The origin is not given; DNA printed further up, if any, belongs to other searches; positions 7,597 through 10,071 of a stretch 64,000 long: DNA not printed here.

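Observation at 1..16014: Exporter-less polyol-phosphate/phosphodiester glycan-decoration island next to the late flagellar operon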

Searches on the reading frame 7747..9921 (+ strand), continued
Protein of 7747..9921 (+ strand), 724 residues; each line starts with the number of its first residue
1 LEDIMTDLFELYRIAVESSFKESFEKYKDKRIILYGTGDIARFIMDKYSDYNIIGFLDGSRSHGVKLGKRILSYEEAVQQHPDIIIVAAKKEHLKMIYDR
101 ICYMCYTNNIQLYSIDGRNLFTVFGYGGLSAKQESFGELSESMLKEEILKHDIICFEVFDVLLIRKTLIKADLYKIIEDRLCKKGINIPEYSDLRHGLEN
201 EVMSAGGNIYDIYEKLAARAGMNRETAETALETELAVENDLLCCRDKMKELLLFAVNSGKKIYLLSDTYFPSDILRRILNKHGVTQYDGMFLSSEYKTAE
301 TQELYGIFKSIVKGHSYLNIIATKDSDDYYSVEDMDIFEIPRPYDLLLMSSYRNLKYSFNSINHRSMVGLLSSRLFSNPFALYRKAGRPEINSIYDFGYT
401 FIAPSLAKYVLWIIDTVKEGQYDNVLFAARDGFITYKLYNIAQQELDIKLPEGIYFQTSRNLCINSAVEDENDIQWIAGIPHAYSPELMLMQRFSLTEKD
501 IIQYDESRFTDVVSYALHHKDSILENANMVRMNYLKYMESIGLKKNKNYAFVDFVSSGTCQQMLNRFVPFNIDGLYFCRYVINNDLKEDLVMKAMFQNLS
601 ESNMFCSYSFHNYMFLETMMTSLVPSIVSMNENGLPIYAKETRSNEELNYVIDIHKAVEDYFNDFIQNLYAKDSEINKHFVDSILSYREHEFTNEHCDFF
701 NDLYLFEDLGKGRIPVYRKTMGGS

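Call 39: search_solved_structures(query=A1, max_evalue=10, show_alignments=4)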
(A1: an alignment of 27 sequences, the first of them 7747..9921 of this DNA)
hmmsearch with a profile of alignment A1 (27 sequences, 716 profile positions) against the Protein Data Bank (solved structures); distinct sequences matched with E-value up to 10: 6.
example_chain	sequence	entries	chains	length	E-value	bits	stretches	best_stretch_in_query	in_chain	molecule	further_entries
8a0c_A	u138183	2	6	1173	1.4e-31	112.6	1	132-567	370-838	Bcs3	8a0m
9h50_A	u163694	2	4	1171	1.4e-31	112.6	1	132-567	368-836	Bcs3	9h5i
2om6_A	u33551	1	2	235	0.0048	18.3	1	147-340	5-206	Probable phosphoserine phosphatase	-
2gtv_X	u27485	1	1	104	0.033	15.5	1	70-131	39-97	chorismate mutase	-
3ib6_A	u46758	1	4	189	0.068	14.5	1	238-339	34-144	Uncharacterized protein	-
1nvt_A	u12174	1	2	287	0.15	13.3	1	15-66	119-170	Shikimate 5'-dehydrogenase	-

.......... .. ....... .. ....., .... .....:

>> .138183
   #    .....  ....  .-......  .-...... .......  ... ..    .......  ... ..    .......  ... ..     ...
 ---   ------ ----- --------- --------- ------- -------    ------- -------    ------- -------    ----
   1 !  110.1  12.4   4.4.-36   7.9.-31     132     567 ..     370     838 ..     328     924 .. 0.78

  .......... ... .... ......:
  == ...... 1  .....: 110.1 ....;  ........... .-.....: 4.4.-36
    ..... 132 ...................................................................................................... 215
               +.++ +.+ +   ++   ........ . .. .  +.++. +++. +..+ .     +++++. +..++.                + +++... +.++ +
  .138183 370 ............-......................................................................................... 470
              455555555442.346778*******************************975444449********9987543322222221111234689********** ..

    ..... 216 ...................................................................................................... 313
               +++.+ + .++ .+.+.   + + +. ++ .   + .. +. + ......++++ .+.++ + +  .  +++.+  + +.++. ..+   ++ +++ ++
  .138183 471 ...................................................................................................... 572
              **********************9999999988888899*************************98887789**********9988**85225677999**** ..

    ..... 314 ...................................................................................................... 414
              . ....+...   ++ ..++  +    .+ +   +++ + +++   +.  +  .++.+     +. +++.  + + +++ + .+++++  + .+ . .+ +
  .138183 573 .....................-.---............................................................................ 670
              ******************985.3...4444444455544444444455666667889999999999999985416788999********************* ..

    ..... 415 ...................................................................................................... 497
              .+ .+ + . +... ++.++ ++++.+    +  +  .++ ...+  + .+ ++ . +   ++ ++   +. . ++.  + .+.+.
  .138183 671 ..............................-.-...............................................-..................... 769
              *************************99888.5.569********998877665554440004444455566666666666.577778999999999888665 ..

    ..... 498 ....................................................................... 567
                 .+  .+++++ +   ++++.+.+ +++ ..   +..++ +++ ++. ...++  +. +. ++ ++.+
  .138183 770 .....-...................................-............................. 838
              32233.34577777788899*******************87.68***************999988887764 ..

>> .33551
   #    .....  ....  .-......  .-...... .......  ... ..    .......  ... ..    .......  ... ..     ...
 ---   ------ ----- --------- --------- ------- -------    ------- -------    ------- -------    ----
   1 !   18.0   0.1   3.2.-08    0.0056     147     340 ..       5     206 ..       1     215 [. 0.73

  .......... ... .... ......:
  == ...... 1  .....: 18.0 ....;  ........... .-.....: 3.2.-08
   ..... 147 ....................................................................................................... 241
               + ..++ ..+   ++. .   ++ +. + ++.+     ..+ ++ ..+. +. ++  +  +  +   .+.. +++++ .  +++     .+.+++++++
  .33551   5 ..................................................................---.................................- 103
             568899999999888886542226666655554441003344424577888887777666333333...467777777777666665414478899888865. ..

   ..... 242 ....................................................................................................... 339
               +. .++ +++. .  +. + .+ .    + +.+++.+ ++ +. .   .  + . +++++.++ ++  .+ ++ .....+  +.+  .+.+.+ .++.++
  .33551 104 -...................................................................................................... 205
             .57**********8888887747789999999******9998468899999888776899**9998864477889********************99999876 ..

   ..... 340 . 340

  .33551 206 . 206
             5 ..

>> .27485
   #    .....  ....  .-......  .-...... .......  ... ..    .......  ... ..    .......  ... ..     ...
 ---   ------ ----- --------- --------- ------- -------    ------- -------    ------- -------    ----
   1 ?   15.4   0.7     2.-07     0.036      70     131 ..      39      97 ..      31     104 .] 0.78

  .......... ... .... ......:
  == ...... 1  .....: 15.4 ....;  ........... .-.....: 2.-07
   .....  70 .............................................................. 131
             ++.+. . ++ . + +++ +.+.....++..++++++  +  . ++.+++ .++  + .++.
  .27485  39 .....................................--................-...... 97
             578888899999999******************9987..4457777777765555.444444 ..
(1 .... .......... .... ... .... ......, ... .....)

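Call 69: list_cluster_members(proteins=[P0001, P0033, L001:6406-7230:+])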
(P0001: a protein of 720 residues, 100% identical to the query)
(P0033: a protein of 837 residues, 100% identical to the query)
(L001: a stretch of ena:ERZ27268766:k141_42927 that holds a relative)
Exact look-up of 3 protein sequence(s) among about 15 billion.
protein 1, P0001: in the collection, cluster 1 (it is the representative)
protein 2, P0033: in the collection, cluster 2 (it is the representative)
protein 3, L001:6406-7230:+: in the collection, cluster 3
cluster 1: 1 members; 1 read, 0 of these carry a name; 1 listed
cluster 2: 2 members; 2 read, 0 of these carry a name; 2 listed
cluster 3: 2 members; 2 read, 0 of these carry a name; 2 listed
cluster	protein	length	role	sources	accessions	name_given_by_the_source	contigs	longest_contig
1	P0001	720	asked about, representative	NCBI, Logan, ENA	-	-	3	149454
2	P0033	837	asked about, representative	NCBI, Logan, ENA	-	-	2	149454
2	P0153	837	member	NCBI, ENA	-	-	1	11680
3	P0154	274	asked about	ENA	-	-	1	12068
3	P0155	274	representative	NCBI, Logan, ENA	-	-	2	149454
